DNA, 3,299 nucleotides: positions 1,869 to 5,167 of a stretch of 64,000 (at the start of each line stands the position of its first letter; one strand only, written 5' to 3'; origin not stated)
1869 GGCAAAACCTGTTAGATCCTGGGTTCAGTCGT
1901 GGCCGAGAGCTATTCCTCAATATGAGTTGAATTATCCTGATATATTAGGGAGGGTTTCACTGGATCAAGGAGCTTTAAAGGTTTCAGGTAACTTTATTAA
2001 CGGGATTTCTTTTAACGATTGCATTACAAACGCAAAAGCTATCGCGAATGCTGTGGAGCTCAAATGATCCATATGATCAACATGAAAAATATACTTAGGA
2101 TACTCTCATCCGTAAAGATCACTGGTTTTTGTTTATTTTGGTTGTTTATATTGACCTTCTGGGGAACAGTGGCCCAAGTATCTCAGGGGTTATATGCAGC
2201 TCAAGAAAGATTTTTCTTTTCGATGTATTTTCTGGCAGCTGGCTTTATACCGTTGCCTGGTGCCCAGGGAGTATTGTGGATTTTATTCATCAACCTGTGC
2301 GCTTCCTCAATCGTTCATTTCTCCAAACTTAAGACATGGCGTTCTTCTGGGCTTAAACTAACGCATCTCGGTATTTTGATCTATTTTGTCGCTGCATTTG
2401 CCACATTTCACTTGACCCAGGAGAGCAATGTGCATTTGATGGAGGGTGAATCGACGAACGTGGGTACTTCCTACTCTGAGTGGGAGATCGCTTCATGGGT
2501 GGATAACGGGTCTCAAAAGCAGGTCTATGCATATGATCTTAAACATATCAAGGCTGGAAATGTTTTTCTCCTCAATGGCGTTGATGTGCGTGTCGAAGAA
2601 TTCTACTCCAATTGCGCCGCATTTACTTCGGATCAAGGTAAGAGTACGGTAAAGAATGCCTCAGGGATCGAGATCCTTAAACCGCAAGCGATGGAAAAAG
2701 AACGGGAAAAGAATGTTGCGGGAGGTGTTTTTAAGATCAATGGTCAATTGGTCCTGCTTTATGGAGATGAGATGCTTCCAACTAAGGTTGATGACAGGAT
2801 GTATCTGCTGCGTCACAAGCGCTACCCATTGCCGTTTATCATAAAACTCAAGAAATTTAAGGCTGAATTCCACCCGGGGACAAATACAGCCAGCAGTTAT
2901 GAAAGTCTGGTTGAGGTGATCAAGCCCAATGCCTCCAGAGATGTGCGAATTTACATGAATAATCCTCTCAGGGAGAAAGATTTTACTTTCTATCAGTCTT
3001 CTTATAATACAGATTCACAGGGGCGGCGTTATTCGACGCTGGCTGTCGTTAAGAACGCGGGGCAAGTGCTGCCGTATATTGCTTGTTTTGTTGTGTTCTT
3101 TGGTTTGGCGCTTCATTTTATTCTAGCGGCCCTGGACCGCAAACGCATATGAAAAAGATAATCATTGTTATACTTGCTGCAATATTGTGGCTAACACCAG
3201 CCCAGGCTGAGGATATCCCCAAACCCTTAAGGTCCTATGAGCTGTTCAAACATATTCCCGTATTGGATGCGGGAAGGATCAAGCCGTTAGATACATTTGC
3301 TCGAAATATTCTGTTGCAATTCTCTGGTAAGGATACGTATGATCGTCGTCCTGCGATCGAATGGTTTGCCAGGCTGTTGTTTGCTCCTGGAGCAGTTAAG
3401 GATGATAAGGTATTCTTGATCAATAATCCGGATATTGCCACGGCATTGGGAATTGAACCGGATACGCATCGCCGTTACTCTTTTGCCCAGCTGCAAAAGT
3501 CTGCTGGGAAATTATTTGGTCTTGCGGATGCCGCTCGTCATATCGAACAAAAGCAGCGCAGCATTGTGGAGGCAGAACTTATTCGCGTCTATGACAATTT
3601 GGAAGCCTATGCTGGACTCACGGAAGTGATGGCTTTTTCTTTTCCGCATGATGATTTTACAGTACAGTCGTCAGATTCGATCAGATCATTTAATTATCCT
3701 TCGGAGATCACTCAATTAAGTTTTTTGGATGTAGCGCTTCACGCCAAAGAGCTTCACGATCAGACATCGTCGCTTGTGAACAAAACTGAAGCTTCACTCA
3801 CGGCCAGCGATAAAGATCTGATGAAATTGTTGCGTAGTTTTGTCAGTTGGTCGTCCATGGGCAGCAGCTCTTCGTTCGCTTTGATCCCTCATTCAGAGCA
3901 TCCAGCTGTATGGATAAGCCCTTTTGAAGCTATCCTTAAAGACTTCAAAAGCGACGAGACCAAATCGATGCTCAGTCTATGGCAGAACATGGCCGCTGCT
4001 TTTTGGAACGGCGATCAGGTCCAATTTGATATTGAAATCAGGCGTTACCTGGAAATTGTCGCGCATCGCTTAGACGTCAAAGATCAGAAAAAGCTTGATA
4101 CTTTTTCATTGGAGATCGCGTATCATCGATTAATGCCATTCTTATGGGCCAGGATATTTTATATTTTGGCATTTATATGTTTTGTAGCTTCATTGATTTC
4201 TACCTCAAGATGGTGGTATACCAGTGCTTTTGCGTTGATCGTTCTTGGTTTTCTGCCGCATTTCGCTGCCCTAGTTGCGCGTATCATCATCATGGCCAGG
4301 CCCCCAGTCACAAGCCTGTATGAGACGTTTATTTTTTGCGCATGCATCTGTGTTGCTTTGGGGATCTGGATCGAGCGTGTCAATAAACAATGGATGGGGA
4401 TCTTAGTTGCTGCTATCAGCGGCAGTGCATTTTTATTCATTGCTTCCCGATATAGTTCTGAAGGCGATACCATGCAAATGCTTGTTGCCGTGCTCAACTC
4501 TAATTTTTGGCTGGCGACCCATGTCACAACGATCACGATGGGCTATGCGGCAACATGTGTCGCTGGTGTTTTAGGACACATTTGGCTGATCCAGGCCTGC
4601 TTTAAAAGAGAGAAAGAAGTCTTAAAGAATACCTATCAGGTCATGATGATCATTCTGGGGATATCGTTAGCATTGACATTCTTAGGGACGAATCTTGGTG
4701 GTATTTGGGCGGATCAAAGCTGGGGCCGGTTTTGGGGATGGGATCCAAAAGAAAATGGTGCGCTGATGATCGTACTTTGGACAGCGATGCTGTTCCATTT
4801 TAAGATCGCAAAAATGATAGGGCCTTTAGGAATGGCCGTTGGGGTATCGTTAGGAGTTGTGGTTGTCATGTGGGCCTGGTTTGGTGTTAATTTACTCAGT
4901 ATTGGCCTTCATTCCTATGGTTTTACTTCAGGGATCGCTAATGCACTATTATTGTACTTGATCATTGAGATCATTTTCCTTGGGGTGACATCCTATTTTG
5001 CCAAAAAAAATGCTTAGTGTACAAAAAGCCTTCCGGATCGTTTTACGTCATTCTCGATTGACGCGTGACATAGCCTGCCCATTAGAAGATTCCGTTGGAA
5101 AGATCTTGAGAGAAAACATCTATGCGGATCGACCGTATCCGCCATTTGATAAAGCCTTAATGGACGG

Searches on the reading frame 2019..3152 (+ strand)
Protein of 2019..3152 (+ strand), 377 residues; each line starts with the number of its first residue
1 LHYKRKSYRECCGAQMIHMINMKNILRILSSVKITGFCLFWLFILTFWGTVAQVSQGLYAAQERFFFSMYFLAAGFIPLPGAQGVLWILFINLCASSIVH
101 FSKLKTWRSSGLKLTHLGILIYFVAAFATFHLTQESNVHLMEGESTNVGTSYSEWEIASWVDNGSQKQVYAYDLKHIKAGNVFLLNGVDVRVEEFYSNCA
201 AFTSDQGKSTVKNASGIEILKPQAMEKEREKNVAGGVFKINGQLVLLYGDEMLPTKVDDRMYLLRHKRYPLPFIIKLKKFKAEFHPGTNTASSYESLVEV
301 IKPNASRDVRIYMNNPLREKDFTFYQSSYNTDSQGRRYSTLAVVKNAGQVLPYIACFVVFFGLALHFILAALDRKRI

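Call 50: search_protein_families(library=pfam, proteins=[window:2019-3152:+], max_evalue=0.001)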
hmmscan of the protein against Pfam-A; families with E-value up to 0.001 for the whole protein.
window:2019-3152:+ (377 aa): 1 family
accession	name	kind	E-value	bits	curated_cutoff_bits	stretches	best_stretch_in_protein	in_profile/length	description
PF05140.19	ResB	-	2.1e-18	66.9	24.6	1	234-331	170-267/486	ResB-like family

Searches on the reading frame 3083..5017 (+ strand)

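Call 50: search_protein_families(library=pfam, proteins=[window:3083-5017:+], max_evalue=0.001)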
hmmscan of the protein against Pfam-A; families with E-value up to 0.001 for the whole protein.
window:3083-5017:+ (644 aa): 1 family
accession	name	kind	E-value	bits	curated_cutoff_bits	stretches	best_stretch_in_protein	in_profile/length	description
PF01578.25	Cytochrom_C_asm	-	5e-21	75.7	29.9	1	411-610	3-212/212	Cytochrome C assembly protein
